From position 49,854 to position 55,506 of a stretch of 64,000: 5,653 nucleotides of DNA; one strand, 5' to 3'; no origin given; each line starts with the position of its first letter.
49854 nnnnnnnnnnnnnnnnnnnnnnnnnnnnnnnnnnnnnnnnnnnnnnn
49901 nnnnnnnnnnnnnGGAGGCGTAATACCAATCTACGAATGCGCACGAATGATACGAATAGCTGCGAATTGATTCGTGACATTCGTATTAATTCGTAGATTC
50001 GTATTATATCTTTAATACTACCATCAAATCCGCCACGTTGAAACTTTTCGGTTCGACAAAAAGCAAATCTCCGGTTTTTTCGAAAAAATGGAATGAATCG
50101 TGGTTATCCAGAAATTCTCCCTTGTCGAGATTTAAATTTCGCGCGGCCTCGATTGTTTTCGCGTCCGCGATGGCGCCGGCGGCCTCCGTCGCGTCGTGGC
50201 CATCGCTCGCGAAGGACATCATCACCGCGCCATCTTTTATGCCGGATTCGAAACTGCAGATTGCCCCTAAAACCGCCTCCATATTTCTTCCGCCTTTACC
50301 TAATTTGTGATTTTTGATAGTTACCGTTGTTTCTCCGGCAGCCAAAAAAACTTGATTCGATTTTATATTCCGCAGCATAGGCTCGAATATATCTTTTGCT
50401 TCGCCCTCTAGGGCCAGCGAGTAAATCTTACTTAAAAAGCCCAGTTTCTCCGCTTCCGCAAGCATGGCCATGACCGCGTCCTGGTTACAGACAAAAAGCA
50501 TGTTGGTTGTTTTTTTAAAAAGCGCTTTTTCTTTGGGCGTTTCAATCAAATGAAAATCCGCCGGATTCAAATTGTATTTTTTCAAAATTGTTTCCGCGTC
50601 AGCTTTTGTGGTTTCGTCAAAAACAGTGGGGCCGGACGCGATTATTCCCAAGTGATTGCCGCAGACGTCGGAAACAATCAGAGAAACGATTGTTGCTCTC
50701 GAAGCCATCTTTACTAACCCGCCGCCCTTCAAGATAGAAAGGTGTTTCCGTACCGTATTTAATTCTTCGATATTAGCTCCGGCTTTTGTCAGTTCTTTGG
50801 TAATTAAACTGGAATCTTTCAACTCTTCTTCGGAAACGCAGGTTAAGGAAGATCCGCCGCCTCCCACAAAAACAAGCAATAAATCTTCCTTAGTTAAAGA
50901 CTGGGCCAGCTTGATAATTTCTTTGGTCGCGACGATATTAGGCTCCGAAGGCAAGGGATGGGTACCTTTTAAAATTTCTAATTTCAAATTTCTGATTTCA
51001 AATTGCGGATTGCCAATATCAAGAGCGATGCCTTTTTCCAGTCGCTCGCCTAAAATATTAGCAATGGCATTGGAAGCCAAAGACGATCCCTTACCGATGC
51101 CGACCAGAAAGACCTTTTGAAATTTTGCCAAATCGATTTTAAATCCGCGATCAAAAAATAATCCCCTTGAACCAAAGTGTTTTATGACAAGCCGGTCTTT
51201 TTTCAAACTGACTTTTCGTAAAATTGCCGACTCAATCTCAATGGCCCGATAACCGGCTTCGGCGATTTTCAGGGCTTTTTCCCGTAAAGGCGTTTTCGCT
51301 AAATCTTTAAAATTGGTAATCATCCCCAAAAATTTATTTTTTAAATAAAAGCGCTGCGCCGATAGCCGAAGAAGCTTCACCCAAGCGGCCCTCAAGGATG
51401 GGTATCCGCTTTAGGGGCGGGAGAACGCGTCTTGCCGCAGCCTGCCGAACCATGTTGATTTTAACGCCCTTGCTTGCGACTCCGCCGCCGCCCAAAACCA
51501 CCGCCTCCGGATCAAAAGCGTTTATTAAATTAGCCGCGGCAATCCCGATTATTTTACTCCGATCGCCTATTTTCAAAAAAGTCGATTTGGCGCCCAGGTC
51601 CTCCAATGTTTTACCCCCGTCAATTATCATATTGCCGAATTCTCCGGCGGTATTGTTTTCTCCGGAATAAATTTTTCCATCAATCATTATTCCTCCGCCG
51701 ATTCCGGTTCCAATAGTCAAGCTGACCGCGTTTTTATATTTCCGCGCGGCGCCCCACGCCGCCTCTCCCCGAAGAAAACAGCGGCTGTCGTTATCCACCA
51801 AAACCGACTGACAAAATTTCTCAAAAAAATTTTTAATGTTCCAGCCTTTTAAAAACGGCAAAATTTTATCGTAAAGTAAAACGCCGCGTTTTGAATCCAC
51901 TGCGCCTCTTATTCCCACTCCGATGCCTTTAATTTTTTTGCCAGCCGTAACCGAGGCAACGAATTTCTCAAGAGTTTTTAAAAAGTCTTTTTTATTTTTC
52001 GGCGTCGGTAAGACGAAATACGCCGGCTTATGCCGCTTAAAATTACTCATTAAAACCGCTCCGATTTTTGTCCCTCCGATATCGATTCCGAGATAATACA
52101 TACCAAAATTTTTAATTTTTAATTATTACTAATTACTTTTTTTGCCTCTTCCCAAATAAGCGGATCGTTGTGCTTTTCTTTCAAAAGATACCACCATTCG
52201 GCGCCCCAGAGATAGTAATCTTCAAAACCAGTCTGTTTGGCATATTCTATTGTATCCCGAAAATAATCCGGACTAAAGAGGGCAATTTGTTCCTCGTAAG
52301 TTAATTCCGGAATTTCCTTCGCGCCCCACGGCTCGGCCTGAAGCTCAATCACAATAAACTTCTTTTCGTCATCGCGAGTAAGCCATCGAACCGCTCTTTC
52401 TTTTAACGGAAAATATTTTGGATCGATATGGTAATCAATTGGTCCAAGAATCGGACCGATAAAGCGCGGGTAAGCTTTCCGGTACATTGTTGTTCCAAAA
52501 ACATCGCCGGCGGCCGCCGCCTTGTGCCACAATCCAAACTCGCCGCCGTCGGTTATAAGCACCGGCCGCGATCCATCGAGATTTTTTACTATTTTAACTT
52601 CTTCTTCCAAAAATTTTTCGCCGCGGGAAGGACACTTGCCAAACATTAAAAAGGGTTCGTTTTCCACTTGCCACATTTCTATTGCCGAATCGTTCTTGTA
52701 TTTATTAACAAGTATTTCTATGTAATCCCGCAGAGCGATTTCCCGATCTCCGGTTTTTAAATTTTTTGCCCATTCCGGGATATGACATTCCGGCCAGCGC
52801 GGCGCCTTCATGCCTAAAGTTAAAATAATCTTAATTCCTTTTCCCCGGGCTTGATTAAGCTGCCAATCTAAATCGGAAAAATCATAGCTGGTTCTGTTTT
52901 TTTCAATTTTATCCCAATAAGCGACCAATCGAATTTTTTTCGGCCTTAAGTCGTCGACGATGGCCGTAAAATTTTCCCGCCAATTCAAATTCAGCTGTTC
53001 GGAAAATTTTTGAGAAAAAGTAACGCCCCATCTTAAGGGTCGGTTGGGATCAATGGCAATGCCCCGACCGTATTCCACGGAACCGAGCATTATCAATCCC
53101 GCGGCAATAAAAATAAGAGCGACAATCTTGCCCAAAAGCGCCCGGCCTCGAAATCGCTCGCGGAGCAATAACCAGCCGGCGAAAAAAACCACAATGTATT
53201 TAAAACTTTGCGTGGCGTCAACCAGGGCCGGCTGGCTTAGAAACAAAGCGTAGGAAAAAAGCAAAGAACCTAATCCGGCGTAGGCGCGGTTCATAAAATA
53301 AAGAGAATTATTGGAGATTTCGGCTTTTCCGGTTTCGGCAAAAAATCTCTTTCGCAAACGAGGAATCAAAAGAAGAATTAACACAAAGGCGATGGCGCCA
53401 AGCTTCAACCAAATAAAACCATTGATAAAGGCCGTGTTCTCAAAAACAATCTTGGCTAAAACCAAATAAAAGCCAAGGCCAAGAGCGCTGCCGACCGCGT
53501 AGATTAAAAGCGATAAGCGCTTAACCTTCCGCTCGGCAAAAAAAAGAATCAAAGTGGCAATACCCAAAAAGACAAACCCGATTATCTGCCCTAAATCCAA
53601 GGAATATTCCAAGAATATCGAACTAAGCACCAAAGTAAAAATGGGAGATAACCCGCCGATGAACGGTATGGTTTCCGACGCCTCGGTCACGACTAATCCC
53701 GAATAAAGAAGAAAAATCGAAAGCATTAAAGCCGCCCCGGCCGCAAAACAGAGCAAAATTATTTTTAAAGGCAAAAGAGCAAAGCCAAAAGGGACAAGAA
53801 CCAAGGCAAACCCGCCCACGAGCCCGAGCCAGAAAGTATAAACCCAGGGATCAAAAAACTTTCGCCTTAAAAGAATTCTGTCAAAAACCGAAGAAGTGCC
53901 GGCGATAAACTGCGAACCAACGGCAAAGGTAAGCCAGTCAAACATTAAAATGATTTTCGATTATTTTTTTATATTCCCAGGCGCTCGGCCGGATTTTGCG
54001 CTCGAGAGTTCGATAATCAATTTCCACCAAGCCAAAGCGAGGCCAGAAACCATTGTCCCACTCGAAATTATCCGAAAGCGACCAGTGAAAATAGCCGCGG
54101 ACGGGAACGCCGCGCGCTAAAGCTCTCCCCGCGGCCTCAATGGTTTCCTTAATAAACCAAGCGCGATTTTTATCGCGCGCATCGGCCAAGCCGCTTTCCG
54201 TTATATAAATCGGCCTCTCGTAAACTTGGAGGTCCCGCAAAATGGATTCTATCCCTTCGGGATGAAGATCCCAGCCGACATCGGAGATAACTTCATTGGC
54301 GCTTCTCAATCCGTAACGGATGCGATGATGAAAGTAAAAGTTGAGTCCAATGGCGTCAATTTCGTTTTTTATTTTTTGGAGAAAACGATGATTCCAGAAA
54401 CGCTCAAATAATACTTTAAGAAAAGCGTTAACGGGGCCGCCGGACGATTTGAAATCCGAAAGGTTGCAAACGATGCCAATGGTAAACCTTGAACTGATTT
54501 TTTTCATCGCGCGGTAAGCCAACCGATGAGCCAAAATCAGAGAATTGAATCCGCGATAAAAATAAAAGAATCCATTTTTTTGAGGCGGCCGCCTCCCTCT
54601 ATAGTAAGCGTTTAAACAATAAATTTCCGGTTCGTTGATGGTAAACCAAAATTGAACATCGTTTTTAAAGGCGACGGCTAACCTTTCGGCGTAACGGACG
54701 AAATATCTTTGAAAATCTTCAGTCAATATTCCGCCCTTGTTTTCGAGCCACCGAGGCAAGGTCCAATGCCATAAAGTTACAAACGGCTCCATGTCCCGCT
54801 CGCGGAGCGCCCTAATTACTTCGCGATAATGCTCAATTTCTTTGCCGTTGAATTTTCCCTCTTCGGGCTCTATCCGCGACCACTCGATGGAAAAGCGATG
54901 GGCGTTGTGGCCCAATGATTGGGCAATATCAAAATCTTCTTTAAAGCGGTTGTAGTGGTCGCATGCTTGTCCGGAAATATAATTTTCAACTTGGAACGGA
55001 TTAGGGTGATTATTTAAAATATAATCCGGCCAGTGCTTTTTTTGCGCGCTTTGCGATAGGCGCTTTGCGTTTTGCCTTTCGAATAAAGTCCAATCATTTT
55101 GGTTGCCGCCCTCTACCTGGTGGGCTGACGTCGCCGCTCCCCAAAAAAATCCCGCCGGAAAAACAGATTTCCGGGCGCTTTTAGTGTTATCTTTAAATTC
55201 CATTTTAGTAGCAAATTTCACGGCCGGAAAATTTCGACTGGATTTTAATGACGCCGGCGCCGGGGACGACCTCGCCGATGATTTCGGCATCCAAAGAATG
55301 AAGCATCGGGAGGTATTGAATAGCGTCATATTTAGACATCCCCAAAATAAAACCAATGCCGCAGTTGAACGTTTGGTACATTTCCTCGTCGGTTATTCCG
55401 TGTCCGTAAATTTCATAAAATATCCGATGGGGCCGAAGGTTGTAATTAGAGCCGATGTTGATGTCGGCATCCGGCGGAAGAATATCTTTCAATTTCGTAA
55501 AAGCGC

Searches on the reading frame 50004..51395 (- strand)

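Call 9: search_protein_families(library=pfam, proteins=[window:50004-51395:-], max_evalue=0.001)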
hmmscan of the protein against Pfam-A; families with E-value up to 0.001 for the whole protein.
window:50004-51395:- (463 aa): 2 families
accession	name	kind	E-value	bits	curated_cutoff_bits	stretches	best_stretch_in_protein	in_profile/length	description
PF13660.11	DUF4147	-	4.3e-57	193.7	23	1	41-277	2-223/234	Domain of unknown function (DUF4147)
PF05161.18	MOFRL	-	1.3e-24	86.9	28.3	1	349-456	2-106/106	MOFRL family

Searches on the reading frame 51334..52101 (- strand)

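Call 23: search_protein_families(library=pfam, proteins=[window:51334-52101:-], max_evalue=0.001)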
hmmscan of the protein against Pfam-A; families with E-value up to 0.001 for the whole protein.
window:51334-52101:- (255 aa): 1 family
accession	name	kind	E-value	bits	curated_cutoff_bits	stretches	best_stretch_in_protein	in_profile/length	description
PF00480.26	ROK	-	2.2e-37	129.6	22.9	2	3-161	1-161/294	ROK family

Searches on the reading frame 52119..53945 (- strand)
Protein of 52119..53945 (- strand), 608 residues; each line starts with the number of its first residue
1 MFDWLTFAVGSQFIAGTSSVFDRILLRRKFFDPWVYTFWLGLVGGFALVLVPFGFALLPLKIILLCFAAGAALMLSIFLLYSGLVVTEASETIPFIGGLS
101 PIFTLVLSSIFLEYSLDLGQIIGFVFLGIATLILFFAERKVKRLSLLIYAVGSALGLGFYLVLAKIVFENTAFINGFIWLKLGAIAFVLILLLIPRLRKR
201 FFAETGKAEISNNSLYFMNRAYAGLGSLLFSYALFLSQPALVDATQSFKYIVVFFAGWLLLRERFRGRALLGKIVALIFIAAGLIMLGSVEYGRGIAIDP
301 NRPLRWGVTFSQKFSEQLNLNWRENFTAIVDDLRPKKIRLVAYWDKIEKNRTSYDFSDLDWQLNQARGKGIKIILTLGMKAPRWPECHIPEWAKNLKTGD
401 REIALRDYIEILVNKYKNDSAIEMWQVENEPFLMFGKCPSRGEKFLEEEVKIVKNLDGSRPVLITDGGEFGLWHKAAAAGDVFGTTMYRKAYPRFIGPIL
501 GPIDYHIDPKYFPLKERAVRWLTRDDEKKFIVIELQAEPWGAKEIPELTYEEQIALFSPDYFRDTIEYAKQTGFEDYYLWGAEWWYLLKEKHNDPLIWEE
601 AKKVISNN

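Call 9: search_protein_families(library=pfam, proteins=[window:52119-53945:-], max_evalue=0.001)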
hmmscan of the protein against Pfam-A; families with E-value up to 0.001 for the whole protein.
window:52119-53945:- (608 aa): 3 families
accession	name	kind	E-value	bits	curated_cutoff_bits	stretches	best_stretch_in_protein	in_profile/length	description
PF00892.27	EamA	-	8.2e-13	49.2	28.2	1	4-135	3-134/135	EamA-like transporter family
PF02449.21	Glyco_hydro_42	-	3.3e-06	27.2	21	1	343-439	33-148/376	Beta-galactosidase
PF00331.26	Glyco_hydro_10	-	0.00046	20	22.1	1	344-432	47-130/311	Glycosyl hydrolase family 10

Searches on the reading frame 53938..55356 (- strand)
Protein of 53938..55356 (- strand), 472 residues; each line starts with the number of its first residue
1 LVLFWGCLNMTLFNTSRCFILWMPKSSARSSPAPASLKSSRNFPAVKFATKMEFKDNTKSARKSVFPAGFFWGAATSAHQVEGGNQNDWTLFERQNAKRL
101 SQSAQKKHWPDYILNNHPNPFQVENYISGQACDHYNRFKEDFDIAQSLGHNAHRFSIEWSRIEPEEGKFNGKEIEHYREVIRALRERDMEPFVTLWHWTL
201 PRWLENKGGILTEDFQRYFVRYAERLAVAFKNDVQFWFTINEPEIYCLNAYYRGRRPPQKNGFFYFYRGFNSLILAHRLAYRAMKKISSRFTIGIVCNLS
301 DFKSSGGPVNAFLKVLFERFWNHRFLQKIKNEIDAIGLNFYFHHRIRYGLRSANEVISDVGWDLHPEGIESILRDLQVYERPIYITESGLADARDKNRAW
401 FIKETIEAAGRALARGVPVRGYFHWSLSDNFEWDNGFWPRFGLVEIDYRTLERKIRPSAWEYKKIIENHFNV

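Call 9: search_protein_families(library=pfam, proteins=[window:53938-55356:-], max_evalue=0.001)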
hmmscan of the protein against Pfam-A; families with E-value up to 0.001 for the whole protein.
window:53938-55356:- (472 aa): 1 family
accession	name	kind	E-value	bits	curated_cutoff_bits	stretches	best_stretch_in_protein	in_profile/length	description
PF00232.24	Glyco_hydro_1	-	1.3e-74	251.7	22.6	2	64-301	3-224/453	Glycosyl hydrolase family 1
